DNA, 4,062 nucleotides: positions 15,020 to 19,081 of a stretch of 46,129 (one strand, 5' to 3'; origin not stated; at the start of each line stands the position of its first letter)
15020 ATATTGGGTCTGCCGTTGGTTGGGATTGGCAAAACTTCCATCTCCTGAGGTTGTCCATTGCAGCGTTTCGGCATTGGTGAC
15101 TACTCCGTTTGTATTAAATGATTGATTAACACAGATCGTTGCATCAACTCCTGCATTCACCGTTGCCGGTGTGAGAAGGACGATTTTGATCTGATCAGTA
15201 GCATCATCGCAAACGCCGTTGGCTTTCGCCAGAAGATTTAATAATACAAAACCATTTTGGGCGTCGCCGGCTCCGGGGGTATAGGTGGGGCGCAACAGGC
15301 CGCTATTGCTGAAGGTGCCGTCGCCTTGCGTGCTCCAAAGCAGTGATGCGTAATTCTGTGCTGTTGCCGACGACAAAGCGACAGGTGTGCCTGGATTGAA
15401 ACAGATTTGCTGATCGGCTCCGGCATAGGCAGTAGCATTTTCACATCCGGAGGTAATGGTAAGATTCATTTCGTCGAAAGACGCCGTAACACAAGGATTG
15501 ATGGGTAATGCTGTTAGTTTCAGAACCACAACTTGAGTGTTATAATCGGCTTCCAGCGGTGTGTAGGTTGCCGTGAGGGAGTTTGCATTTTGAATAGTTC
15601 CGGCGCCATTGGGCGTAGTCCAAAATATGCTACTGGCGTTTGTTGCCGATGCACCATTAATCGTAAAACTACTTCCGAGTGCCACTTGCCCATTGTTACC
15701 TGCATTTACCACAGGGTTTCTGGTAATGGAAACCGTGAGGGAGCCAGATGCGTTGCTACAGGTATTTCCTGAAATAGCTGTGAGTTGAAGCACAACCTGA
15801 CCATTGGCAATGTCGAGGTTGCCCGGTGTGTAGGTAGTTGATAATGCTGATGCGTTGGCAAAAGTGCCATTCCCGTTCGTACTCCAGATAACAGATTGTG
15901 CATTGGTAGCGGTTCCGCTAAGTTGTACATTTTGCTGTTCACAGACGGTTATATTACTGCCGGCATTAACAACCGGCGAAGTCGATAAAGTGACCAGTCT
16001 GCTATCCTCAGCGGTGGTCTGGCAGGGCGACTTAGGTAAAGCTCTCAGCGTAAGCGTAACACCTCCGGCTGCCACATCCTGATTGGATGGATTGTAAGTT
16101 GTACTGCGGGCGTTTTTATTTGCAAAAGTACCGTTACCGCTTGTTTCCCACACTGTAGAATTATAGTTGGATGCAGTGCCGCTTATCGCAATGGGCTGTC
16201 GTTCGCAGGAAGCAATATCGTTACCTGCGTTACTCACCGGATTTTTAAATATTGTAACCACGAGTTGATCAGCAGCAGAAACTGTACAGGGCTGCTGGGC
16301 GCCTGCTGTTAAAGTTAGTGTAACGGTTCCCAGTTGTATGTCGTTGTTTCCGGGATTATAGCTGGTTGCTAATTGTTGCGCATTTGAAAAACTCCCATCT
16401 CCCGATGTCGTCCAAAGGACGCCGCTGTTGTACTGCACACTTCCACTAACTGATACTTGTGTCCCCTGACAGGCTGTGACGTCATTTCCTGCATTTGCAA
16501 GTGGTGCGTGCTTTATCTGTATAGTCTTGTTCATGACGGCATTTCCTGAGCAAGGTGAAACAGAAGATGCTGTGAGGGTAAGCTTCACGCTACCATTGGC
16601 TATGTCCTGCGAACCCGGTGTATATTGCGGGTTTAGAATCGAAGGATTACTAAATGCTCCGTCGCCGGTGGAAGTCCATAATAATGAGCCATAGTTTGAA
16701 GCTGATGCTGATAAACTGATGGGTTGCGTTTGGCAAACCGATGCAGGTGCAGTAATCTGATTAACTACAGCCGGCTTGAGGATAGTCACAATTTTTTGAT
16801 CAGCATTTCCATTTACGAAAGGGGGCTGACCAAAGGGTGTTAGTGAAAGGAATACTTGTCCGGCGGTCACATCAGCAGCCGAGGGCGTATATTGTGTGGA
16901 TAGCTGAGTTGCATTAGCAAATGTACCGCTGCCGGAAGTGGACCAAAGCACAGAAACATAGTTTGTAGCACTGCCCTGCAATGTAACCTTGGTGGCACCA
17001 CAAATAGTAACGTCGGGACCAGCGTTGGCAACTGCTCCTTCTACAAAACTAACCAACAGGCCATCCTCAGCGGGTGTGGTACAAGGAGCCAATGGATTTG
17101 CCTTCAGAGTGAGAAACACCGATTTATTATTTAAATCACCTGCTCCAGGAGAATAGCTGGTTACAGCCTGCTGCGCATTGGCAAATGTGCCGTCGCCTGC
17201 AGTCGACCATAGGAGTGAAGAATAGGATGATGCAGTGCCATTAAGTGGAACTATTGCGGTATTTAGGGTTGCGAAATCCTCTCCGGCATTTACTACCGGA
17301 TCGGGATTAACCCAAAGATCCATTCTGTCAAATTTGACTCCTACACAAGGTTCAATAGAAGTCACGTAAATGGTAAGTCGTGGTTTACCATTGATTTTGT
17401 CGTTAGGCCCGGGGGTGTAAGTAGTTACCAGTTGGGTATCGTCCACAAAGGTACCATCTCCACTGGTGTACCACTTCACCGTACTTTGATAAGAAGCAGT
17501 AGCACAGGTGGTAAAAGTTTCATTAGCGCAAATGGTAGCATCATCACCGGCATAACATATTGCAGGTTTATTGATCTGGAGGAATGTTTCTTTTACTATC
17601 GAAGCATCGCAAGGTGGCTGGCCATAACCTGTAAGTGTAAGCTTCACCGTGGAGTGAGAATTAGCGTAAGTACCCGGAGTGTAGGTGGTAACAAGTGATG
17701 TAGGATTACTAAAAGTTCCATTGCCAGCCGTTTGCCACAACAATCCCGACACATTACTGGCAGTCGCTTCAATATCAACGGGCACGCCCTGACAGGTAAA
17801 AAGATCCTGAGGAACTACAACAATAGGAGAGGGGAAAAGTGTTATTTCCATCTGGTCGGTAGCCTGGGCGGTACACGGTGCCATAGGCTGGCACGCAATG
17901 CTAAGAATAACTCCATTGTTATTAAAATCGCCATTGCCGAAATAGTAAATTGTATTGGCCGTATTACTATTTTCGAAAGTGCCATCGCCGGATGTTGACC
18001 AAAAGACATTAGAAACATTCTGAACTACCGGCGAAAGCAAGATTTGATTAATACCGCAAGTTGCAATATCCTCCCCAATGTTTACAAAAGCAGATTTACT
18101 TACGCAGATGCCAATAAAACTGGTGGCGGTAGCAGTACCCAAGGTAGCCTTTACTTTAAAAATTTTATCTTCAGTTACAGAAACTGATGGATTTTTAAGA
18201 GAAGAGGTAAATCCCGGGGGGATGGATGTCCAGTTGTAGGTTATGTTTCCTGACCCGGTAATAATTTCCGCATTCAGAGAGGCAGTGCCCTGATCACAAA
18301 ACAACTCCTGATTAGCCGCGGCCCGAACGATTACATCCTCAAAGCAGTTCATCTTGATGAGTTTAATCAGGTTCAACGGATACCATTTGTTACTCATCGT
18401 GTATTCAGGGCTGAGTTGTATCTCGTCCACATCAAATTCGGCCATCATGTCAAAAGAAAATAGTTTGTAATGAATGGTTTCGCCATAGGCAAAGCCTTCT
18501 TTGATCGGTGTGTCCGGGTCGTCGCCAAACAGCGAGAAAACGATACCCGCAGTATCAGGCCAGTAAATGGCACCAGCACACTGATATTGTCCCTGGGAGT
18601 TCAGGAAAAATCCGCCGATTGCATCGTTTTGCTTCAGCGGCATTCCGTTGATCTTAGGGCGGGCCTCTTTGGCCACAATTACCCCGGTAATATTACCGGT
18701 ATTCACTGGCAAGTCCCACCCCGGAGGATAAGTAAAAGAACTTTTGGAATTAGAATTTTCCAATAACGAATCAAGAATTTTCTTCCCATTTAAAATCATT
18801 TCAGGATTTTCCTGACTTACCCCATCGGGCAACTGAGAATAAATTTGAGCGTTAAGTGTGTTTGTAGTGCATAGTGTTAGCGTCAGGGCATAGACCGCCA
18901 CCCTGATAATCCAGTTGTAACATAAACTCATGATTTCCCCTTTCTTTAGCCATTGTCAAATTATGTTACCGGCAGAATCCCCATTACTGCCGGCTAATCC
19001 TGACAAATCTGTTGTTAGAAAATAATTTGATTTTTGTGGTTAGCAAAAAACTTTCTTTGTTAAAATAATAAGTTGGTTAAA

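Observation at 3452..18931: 15.5-kb single ORF: a 5,159-aa T9SS cargo made of ~50 copies of a ~87-aa module I cannot place in a named family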

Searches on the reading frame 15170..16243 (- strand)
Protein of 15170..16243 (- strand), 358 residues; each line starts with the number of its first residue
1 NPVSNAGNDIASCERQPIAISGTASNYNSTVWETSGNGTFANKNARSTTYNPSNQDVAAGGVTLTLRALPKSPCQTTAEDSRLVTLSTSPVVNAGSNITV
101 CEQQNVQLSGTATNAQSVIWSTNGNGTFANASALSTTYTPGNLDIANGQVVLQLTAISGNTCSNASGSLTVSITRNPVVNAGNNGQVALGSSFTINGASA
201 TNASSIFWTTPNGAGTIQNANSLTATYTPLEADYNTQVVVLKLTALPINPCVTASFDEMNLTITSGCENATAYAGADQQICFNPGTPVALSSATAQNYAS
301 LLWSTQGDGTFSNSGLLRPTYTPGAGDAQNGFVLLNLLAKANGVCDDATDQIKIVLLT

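Call 31: search_solved_structures(query=window:15170-16243:-, max_evalue=10, show_alignments=1)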
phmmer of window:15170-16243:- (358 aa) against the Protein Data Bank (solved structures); distinct sequences matched with E-value up to 10: 0.

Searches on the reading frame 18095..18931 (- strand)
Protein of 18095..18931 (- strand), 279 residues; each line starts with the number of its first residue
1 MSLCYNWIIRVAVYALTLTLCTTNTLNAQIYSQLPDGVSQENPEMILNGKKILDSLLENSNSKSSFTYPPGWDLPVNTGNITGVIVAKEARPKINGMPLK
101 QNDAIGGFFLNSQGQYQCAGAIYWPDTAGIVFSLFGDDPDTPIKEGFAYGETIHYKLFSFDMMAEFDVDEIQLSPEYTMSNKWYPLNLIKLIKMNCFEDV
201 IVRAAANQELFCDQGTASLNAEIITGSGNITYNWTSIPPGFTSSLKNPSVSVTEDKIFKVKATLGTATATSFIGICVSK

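Call 23: search_solved_structures(query=window:18095-18931:-, max_evalue=10, show_alignments=2)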
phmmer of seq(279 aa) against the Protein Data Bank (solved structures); distinct sequences matched with E-value up to 10: 0.

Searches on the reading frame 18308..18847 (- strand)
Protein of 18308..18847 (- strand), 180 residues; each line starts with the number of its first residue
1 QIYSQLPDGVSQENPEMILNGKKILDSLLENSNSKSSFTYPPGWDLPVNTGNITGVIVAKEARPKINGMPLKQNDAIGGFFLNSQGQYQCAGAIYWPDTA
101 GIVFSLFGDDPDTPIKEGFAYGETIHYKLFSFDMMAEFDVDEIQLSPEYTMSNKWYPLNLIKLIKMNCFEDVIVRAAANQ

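Call 40: find_homologous_proteins(query=window:18308-18847:-, max_evalue=0.001)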
Query seq(180 aa): 35 candidates shared short words with the query, none scored E <= 0.001.
